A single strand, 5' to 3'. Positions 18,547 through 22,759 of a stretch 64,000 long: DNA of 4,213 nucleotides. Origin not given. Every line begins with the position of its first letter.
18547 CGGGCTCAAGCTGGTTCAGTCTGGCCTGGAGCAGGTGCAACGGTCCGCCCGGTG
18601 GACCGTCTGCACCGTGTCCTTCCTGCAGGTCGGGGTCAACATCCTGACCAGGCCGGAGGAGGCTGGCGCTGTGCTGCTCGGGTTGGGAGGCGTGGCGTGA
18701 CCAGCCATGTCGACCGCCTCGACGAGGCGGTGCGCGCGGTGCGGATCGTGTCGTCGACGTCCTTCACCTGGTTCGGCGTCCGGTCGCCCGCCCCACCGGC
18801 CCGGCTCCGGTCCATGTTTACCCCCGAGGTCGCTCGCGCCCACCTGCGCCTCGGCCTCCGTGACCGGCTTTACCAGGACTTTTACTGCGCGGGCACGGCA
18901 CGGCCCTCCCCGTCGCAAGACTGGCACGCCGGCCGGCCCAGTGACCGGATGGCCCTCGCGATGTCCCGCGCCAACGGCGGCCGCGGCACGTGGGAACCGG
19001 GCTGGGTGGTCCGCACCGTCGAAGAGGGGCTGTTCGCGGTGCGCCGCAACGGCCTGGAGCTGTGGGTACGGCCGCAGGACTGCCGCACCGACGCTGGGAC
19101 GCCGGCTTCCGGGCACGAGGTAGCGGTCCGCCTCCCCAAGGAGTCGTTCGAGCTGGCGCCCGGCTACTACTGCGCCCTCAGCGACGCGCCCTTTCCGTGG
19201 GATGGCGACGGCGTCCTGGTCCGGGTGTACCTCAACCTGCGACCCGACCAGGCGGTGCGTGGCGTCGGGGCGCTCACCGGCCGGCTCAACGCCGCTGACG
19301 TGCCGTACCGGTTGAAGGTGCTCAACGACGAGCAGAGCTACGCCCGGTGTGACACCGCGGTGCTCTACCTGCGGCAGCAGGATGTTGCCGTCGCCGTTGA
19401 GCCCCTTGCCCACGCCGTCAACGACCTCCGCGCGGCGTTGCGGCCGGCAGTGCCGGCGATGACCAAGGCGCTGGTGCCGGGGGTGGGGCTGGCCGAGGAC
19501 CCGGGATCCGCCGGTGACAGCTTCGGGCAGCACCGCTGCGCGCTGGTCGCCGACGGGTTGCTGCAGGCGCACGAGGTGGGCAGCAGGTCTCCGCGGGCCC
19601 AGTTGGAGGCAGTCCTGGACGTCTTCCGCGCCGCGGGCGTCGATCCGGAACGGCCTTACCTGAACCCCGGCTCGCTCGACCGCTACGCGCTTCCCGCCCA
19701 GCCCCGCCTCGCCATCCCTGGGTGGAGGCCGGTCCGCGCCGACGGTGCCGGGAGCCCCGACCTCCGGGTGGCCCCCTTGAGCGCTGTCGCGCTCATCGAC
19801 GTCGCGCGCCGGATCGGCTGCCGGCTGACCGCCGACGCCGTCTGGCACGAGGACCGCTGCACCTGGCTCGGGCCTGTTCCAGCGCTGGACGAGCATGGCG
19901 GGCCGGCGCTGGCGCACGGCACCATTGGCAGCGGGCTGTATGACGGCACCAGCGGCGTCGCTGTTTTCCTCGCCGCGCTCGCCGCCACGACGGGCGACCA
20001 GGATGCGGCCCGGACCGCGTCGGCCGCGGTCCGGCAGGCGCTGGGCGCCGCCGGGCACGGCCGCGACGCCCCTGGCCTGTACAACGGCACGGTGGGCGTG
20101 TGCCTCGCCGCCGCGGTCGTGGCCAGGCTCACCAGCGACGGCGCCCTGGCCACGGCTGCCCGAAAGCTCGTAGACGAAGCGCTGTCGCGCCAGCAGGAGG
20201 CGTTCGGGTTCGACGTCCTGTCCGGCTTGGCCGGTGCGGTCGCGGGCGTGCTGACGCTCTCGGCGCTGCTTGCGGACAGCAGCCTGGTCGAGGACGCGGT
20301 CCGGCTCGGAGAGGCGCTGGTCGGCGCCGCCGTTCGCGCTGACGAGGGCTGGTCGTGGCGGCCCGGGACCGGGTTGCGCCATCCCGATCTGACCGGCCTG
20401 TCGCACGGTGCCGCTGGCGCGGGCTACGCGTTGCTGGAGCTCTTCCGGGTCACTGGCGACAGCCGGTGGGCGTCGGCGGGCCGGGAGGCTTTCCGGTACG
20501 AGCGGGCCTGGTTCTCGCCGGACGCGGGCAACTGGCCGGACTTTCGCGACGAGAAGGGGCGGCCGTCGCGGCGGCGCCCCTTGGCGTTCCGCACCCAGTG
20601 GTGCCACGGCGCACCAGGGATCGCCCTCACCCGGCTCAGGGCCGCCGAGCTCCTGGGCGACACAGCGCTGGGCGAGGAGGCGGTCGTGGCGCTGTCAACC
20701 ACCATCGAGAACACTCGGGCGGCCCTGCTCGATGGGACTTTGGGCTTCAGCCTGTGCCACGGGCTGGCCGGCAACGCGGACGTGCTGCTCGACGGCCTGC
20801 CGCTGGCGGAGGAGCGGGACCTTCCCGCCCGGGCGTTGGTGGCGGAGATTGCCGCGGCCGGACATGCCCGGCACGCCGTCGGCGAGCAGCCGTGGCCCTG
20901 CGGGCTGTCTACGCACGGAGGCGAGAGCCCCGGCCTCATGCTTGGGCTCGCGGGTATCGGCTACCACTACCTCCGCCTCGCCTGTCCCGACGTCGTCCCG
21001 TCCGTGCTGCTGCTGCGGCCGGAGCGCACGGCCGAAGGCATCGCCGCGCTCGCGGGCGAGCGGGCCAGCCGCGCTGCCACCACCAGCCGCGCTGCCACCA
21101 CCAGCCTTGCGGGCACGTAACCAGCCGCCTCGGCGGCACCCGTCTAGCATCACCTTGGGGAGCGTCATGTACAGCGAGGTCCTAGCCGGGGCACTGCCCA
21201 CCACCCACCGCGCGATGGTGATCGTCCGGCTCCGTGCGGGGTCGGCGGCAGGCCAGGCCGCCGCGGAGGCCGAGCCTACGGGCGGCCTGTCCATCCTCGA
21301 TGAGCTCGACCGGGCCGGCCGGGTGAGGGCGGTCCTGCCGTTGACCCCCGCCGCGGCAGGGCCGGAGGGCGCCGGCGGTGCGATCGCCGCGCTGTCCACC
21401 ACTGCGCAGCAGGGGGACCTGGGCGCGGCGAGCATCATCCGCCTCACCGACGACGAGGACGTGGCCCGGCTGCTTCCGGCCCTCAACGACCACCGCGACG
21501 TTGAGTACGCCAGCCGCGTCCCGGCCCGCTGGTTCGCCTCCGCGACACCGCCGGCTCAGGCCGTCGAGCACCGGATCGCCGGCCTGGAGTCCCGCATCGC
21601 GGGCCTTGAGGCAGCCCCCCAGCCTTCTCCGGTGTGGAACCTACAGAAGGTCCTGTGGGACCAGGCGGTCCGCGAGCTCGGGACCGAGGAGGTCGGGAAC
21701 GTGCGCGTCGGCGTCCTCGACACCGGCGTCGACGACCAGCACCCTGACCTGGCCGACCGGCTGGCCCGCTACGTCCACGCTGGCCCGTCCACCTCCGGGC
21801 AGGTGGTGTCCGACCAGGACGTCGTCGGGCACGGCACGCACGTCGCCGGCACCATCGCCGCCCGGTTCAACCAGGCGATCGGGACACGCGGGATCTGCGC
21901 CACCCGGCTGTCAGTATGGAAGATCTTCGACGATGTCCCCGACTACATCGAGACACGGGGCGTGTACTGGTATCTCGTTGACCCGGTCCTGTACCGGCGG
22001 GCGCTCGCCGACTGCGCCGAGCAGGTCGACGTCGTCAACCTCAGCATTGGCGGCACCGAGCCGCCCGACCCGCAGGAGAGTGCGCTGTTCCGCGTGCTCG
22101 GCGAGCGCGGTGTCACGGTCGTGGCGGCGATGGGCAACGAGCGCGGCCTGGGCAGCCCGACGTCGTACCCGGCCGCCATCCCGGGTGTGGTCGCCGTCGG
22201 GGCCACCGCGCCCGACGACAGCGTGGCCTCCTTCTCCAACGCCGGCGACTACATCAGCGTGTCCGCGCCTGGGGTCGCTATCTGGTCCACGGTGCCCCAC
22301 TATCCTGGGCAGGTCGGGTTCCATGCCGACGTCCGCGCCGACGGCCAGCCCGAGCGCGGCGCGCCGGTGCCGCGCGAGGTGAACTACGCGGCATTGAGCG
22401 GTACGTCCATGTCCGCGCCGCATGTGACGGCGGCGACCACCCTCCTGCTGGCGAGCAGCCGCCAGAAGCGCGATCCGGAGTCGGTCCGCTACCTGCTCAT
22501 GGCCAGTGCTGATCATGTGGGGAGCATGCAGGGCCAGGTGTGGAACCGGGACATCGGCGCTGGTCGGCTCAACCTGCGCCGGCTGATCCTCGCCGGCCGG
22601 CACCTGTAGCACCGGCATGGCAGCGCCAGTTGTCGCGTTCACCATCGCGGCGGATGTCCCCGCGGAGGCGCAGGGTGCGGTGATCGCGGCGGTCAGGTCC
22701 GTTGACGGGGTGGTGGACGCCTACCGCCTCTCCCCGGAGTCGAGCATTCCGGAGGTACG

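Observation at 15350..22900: Lanthipeptide gene cluster inserted between aroQ and pepP with a three-component (class V-like) enzyme set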

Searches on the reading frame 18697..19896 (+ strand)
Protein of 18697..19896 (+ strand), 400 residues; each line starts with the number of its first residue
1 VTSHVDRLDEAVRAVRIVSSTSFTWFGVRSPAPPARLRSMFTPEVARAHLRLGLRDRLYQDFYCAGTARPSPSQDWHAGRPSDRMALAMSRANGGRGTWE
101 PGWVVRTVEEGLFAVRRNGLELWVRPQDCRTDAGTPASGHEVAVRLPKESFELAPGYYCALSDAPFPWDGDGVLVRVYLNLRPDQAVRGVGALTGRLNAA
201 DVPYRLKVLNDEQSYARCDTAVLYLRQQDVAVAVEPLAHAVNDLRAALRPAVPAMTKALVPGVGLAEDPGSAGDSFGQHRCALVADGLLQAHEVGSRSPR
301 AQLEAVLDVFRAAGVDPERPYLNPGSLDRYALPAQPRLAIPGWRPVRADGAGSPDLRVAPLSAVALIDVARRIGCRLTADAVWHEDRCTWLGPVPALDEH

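Call 58: search_protein_representatives(protein=window:18697-19896:+)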
Query: 400 residues. Proteins with E-value up to 0.001 (for the whole library): 3206; up to 1e-10: 2374; up to 1e-30: 945. The best 150 are listed.
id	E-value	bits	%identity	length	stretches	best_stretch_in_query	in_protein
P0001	1.5e-163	561.1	67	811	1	2-399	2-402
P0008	5.3e-100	351.8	49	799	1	4-393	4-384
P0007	6.6e-97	341.6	48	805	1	7-395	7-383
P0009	1.9e-88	313.7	47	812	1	1-399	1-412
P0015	3.3e-87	309.6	49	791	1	10-394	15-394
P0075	1.2e-83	297.9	46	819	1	4-399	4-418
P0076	1.4e-83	297.7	43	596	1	1-397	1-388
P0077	2.2e-82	293.7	44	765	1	6-393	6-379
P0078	3.4e-82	293.1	43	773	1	5-396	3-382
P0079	1.4e-81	291.1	47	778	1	4-397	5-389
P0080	6.9e-81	288.8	43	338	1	2-332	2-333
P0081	2.5e-79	283.7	47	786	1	8-395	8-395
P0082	2.6e-78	280.3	41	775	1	11-398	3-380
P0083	2.7e-78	280.3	43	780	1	11-398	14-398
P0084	1.8e-77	277.6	43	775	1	4-397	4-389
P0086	8.3e-76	272.1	46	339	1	1-333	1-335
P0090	5.1e-75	269.5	45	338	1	1-331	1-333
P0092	1.6e-74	267.9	43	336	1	7-330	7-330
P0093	1.6e-74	267.9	44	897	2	6-348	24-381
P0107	1.1e-70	255.2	43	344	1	6-341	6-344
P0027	1.3e-70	255.0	41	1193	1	9-395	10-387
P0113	6.6e-70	252.7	40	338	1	4-331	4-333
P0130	9.8e-68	245.5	43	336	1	8-334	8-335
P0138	7.2e-67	242.7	43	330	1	8-332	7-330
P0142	1.6e-66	241.5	44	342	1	6-326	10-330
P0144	1.9e-66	241.3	42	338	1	2-333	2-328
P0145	2.1e-66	241.1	40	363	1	4-349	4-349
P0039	1.4e-64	235.1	42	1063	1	4-395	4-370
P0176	8.2e-64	232.6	40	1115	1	12-396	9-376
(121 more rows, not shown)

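Call 59: find_encoding_contigs(protein=P0080, flank=6000, max_places=3)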
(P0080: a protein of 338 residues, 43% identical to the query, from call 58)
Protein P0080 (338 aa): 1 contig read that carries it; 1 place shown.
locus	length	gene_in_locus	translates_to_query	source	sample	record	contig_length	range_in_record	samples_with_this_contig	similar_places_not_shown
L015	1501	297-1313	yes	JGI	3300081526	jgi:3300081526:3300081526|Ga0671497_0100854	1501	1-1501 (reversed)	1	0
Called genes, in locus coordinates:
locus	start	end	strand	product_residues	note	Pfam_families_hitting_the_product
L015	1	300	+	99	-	?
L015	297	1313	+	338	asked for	PF17914:HopA1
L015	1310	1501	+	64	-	?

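Call 85: search_protein_families(library=pfam, proteins=[P0176, P0093], max_evalue=0.001)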
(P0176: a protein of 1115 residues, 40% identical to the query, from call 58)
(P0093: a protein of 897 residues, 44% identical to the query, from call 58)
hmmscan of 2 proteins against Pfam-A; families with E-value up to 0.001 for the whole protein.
P0176 (1115 aa): 2 families
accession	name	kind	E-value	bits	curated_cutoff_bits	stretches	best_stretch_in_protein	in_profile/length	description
PF05147.19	LANC_like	-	3.6e-47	161.1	23.2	1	393-729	3-340/350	Lanthionine synthetase C-like protein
PF17914.6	HopA1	-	1.6e-35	122.9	22.7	1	146-314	3-170/170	HopA1 effector protein family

P0093 (897 aa): 2 families
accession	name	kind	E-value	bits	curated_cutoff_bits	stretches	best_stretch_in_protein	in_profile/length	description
PF05147.19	LANC_like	-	1.5e-50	172.2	23.2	1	487-860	4-348/350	Lanthionine synthetase C-like protein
PF17914.6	HopA1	-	9.6e-34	117.1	22.7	1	179-355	8-170/170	HopA1 effector protein family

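Call 89: list_cluster_members(proteins=[P0086, P0090, P0092, P0107, P0113, P0130, P0138, P0142, P0144, P0145])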
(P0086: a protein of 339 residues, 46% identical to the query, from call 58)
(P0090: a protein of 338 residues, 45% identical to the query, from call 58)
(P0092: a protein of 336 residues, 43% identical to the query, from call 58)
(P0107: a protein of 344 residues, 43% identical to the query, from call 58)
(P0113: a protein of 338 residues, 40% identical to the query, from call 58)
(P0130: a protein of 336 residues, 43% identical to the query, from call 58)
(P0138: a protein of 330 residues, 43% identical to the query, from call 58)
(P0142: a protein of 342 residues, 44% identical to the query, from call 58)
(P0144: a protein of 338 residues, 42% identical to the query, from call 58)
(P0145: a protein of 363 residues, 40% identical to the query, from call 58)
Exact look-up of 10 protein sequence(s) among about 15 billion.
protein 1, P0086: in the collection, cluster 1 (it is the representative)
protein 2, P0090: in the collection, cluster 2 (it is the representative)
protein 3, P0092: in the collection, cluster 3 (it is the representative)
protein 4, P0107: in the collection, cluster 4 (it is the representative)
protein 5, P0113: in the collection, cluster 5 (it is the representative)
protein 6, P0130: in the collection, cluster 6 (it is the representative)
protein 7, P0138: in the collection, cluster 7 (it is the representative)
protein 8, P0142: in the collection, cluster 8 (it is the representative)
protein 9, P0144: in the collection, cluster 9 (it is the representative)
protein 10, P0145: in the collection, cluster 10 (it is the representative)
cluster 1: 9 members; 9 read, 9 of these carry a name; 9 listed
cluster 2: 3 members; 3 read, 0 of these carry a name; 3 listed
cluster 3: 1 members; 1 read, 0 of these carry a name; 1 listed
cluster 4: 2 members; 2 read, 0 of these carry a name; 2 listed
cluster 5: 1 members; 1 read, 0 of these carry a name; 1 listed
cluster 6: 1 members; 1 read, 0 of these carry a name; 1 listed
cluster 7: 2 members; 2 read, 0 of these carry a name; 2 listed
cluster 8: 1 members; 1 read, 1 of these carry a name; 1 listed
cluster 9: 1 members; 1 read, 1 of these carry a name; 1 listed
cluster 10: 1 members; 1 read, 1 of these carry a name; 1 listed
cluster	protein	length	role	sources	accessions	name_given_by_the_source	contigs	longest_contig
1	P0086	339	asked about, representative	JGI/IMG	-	hypothetical protein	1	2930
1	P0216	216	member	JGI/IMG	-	hypothetical protein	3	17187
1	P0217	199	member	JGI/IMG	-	hypothetical protein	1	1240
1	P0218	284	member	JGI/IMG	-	hypothetical protein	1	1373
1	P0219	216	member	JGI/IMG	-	hypothetical protein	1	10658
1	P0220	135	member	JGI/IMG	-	hypothetical protein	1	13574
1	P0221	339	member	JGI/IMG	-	hypothetical protein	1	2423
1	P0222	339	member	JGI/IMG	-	hypothetical protein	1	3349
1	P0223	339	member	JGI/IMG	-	hypothetical protein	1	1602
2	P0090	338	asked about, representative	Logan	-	-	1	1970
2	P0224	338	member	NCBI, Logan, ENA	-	-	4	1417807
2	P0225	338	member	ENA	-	-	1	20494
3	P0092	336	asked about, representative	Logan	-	-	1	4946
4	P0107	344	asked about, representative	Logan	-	-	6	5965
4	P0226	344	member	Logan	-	-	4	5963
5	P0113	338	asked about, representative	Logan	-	-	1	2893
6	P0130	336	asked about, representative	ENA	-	-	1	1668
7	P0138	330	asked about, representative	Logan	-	-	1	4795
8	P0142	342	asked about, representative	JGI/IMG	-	hypothetical protein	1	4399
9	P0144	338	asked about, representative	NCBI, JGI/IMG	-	hypothetical protein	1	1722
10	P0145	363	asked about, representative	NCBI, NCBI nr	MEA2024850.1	MAG: T3SS effector HopA1 family protein [Actinomycetota bacterium] | T3SS effector HopA1 family protein [Actinomycetota bacterium]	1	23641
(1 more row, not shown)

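Call 90: find_encoding_contigs(protein=P0224, flank=8000, max_places=2)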
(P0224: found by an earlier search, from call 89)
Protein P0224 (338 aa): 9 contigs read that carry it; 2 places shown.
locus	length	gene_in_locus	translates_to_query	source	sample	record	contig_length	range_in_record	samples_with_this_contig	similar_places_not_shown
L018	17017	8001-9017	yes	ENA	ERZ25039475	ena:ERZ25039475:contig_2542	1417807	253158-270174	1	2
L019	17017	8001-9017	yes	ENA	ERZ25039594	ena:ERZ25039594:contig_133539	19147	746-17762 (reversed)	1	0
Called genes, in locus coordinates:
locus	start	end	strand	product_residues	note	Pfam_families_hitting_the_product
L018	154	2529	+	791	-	-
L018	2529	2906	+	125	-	-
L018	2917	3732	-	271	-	-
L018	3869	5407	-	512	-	PF01839:FG-GAP (faint), PF13385:Laminin_G_3, PF13517:FG-GAP_3 (weak)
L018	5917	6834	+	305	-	-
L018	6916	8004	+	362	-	PF01636:APH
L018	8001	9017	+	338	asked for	PF17914:HopA1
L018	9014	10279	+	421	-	PF05147:LANC_like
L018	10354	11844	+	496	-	PF07690:MFS_1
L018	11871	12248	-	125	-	PF00027:cNMP_binding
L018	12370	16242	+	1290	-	PF00211:Guanylate_cyc, PF13424:TPR_12 (faint), PF13191:AAA_16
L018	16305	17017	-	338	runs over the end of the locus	PF16640:Big_3_5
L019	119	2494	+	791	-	-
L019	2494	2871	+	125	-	-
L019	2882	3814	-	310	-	-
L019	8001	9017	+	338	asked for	PF17914:HopA1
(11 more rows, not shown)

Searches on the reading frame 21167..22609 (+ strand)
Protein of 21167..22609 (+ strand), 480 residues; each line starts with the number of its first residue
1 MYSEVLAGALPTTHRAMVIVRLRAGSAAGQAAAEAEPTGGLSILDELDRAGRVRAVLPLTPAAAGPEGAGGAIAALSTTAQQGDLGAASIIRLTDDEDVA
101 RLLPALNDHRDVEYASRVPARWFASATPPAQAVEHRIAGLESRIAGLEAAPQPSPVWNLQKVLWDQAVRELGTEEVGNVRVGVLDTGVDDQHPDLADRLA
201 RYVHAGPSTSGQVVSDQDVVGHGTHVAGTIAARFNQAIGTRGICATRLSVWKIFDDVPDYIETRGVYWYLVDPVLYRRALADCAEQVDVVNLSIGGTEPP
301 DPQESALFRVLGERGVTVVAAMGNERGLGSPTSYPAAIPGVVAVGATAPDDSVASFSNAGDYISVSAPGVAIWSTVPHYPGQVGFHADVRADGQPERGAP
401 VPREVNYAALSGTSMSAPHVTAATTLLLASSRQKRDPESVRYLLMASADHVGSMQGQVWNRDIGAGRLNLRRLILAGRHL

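Call 8: search_protein_families(library=pfam, proteins=[window:21167-22609:+], max_evalue=0.01)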
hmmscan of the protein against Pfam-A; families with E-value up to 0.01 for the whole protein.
window:21167-22609:+ (480 aa): 1 family
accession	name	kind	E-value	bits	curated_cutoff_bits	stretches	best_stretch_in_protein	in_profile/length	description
PF00082.27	Peptidase_S8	-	4e-43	148.2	21.8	1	178-466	3-288/288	Subtilase family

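Call 46: search_protein_families(library=ncbifam, proteins=[window:21167-22609:+], max_evalue=0.01)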
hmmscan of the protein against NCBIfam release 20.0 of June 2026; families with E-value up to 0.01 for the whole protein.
window:21167-22609:+ (480 aa): 5 families
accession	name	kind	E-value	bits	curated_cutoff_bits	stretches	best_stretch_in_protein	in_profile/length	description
NF033595.1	denti_PrtP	equivalog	3.5e-33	115.1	300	2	290-470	342-498/606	dentilisin complex serine proteinase subunit PrtP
TIGR03921.1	T7SS_mycosin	equivalog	4.2e-33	114.9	278.75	1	179-471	15-282/353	type VII secretion-associated serine protease mycosin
NF049966.1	QH_SP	equivalog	4.6e-12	45.7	165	2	280-346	80-142/219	subtilisin-like serine protease QhpE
TIGR03895.1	protease_PatA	subfamily_domain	1.3e-10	40.7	421.05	1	222-363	1-135/606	PatA/PatG family cyanobactin maturation protease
NF051851.1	AtpSerPepEprS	equivalog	1.4e-08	33.3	1700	1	157-242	49-137/988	autotransporter serine peptidase EprS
